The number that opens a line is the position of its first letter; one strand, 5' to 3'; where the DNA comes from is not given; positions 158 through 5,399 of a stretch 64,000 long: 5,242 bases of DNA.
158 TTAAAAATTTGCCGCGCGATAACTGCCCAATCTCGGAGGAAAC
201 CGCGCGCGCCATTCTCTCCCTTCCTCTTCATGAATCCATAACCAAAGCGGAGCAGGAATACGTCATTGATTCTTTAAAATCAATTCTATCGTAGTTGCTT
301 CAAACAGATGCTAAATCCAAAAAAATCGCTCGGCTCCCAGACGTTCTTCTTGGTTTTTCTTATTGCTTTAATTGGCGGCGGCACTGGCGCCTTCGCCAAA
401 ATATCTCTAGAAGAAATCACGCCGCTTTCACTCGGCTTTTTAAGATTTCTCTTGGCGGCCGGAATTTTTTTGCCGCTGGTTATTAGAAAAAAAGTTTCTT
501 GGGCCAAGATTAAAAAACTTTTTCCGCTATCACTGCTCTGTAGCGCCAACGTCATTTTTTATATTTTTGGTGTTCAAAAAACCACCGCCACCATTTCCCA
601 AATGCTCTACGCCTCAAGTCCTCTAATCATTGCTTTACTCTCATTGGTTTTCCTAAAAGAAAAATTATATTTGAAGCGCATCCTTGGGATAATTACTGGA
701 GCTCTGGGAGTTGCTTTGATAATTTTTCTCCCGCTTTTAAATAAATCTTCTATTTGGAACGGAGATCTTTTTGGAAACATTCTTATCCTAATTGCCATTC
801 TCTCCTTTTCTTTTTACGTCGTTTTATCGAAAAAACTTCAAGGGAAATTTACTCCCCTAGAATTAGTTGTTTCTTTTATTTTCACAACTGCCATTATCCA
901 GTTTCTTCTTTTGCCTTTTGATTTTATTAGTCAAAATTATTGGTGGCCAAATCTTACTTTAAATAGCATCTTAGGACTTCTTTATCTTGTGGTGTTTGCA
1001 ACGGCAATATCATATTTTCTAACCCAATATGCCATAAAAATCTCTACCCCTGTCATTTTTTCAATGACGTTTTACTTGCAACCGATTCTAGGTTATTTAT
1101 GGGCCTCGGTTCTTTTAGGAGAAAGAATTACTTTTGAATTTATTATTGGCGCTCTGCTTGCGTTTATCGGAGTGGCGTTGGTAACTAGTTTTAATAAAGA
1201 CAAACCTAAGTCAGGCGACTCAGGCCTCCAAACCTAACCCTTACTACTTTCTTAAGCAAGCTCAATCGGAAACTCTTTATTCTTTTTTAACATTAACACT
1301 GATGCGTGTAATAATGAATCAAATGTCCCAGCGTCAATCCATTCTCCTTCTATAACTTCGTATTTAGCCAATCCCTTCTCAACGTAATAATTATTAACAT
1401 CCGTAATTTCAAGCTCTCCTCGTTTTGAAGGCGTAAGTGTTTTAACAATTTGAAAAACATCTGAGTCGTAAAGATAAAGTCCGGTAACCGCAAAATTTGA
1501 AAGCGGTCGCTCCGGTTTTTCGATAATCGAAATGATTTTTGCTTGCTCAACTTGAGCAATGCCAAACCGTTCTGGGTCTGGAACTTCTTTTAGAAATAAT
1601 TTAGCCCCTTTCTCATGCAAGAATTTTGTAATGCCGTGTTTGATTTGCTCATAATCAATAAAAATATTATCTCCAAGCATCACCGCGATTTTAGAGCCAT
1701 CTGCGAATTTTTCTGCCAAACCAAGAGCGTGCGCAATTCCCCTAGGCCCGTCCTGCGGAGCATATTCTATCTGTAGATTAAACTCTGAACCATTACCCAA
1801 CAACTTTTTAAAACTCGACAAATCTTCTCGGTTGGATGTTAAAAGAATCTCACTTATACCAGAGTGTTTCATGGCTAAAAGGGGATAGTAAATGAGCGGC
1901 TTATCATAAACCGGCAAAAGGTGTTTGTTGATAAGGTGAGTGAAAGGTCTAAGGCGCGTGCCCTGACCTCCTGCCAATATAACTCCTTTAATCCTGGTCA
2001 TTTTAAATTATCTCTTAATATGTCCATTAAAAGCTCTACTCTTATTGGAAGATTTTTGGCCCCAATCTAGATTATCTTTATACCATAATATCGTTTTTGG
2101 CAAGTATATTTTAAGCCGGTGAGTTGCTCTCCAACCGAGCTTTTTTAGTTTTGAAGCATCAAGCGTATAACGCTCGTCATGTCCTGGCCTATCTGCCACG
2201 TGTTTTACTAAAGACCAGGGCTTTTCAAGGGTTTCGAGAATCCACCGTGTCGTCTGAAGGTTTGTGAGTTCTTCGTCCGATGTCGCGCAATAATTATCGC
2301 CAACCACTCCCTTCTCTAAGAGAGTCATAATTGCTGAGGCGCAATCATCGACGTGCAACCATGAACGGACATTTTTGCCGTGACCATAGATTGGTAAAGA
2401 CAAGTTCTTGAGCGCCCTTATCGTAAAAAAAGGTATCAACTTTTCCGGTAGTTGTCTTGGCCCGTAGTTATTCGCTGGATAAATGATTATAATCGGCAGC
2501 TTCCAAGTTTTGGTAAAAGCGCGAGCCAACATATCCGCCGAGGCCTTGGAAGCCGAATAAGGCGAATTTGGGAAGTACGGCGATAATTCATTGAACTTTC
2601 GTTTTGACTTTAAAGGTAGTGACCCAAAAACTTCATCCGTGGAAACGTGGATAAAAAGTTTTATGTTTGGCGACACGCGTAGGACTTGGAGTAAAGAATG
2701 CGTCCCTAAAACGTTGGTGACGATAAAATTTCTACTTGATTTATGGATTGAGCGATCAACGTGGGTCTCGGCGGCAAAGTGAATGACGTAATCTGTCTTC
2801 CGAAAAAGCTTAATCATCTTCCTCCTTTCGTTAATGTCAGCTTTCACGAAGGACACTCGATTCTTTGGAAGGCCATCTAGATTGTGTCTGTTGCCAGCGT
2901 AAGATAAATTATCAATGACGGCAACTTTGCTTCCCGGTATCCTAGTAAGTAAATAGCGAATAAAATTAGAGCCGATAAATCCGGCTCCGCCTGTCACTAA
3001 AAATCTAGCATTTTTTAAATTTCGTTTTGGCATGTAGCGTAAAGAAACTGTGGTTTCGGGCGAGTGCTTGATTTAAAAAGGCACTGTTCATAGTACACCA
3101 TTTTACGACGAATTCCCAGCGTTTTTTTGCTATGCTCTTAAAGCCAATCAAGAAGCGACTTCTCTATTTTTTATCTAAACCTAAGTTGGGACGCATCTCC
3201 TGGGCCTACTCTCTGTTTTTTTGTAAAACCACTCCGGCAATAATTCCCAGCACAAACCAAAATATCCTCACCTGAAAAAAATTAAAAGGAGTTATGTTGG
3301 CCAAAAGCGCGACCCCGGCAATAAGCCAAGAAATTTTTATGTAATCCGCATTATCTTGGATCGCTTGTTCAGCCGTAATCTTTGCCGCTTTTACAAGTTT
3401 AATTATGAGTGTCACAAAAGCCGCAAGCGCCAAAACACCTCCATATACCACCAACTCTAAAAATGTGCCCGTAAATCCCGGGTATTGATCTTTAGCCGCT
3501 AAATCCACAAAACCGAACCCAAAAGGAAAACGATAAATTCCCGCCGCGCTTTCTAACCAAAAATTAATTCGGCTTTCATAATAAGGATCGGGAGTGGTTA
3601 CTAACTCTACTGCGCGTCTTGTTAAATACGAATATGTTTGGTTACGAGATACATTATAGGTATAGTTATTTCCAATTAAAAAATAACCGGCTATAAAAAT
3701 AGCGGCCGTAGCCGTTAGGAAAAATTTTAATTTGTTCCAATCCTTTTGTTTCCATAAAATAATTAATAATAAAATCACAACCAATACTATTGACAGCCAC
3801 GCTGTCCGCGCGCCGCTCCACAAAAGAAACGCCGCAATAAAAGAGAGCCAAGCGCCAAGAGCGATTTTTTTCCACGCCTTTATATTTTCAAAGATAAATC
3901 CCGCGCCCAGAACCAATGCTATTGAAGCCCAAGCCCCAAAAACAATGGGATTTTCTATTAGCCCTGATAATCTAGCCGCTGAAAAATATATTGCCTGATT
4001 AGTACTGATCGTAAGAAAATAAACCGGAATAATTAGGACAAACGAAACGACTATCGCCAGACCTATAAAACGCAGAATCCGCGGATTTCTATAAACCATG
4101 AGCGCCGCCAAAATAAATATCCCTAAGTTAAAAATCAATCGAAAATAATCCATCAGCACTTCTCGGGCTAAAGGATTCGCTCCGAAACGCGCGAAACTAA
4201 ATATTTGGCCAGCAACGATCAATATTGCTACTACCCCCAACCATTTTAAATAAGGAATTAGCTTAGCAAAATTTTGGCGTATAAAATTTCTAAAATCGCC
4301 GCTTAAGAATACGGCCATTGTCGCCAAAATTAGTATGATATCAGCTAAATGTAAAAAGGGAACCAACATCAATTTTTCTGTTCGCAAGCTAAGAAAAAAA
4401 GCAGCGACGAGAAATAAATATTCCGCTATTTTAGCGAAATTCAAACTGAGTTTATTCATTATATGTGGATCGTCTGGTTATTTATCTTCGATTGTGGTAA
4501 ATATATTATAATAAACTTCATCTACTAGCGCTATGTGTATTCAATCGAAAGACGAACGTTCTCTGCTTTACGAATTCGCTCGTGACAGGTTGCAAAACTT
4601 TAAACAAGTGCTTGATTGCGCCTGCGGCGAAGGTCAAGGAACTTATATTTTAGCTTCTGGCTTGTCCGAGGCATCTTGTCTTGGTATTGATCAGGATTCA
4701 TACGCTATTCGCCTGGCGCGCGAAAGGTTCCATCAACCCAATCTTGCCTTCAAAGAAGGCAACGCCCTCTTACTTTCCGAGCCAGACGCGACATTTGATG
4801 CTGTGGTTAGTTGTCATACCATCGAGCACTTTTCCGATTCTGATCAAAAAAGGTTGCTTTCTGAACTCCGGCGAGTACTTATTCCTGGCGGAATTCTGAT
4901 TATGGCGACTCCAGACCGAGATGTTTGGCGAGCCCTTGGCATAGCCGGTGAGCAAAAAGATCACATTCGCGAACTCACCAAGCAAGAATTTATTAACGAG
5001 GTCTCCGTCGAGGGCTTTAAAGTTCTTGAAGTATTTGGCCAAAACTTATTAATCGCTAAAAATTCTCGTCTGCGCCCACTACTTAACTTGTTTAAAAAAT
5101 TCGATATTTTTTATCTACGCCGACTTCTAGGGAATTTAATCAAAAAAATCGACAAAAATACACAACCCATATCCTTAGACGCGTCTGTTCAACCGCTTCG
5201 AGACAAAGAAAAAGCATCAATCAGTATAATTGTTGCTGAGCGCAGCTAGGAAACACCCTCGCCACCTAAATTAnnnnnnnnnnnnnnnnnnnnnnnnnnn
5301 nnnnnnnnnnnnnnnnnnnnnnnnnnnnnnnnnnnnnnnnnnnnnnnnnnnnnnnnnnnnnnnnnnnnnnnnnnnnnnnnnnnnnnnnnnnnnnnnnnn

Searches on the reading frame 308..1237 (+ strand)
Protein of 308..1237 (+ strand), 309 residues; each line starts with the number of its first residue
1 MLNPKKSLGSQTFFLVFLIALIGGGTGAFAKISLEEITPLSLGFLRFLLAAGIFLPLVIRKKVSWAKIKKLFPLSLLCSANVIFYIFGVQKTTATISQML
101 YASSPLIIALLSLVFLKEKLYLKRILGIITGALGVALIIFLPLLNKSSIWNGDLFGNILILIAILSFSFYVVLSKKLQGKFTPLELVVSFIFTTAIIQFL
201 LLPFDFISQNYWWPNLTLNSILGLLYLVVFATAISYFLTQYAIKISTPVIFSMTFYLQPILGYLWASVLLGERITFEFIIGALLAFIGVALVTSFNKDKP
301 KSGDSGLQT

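Call 53: search_protein_families(library=pfam, proteins=[window:308-1237:+], max_evalue=0.00001)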
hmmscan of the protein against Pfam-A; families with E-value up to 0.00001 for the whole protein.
window:308-1237:+ (309 aa): 2 families
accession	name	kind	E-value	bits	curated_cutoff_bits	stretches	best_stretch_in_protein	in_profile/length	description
PF00892.27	EamA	-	2.2e-37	128.8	28.2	2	14-139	5-134/135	EamA-like transporter family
PF03151.22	TPT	-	1.8e-06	28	30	1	57-291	54-289/291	Triose-phosphate Transporter family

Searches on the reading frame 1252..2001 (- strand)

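Call 53: search_protein_families(library=pfam, proteins=[window:1252-2001:-], max_evalue=0.00001)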
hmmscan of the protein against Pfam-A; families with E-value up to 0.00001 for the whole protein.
window:1252-2001:- (249 aa): 2 families
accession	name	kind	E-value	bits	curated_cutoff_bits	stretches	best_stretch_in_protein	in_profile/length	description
PF00483.29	NTP_transferase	-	2.6e-57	194.6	21.2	1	5-237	1-242/245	Nucleotidyl transferase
PF12804.13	NTP_transf_3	-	1.1e-10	42.4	27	1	6-128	1-112/160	MobA-like NTP transferase domain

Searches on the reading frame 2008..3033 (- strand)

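Call 53: search_protein_families(library=pfam, proteins=[window:2008-3033:-], max_evalue=0.00001)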
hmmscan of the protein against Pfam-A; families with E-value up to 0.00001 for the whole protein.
window:2008-3033:- (341 aa): 6 families
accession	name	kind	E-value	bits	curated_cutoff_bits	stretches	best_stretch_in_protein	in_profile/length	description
PF16363.11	GDP_Man_Dehyd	-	1.5e-62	212.4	27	1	12-308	1-326/332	GDP-mannose 4,6 dehydratase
PF01370.27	Epimerase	-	2.5e-52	178.1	20.9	1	12-247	2-236/240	NAD dependent epimerase/dehydratase family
PF01073.25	3Beta_HSD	-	5.2e-18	65.5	22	1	12-236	1-226/280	3-beta hydroxysteroid dehydrogenase/isomerase family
PF07993.18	NAD_binding_4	-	4.8e-16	59.1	20.1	1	13-187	1-205/258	Male sterility protein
PF02719.21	Polysacc_synt_2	-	4.5e-13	49.5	20.2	1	12-134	2-130/293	Polysaccharide biosynthesis protein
PF04321.23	RmlD_sub_bind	-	7.5e-10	38.8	27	1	11-175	3-141/287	RmlD substrate binding domain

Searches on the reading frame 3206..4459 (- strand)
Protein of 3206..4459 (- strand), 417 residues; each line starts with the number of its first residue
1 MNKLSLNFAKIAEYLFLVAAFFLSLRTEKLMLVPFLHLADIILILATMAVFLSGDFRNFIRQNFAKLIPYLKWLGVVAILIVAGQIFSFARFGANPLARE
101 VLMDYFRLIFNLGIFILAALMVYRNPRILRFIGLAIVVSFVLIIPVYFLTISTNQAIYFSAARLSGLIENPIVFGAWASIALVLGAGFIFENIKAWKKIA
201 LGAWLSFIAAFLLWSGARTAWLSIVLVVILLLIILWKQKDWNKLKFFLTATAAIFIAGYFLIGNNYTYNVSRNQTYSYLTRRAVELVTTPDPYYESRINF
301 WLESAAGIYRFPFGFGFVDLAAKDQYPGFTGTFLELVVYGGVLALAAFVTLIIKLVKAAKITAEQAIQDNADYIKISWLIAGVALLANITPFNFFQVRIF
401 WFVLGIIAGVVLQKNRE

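Call 53: search_protein_families(library=pfam, proteins=[window:3206-4459:-], max_evalue=0.00001)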
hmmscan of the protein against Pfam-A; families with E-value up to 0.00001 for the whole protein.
window:3206-4459:- (417 aa): 1 family
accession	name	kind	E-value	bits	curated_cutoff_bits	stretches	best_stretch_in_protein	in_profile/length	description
PF04932.20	Wzy_C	-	7.6e-09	36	31.7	1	207-333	5-133/149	O-Antigen ligase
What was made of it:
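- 3206..4459 (-): Wzy_C-family protein: a polymerase, ligase or O-oligosaccharyltransferase type. call 53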

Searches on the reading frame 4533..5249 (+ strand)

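Call 8: search_protein_families(library=pfam, proteins=[window:4533-5249:+], max_evalue=0.001)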
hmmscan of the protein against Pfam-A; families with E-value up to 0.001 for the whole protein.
window:4533-5249:+ (238 aa): 11 families
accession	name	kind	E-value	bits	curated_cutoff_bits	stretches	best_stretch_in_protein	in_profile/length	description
PF13649.12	Methyltransf_25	-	6.9e-21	75.2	27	1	26-120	1-97/97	Methyltransferase domain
PF08241.18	Methyltransf_11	-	2.9e-20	73.1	21.2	1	27-124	1-95/95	Methyltransferase domain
PF13847.12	Methyltransf_31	-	8.4e-18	64.9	27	1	24-150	5-127/145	Methyltransferase domain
PF08242.18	Methyltransf_12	-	9.4e-13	49.2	30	1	27-122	1-98/98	Methyltransferase domain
PF13489.12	Methyltransf_23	-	3.9e-11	43.4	27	1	14-166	14-163/164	Methyltransferase domain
PF01209.24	Ubie_methyltran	-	1.1e-07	31.9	20.1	1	23-124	48-151/233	ubiE/COQ5 methyltransferase family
PF01739.24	CheR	-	5.9e-06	26.3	27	0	70-124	119-173/195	CheR methyltransferase, SAM binding domain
PF05175.20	MTS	-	7.2e-06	26.2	23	1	22-124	31-138/170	Methyltransferase small domain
PF03141.22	Methyltransf_29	-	0.00024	20.3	23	1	21-130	116-223/506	Putative S-adenosyl-L-methionine-dependent methyltransferase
PF02353.26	CMAS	-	0.00032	20.5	27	1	17-126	57-166/273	Mycolic acid cyclopropane synthetase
PF03291.22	mRNA_G-N7_MeTrfase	-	0.00094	18.8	26.6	0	25-157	64-205/315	mRNA (guanine-N(7))-methyltransferase domain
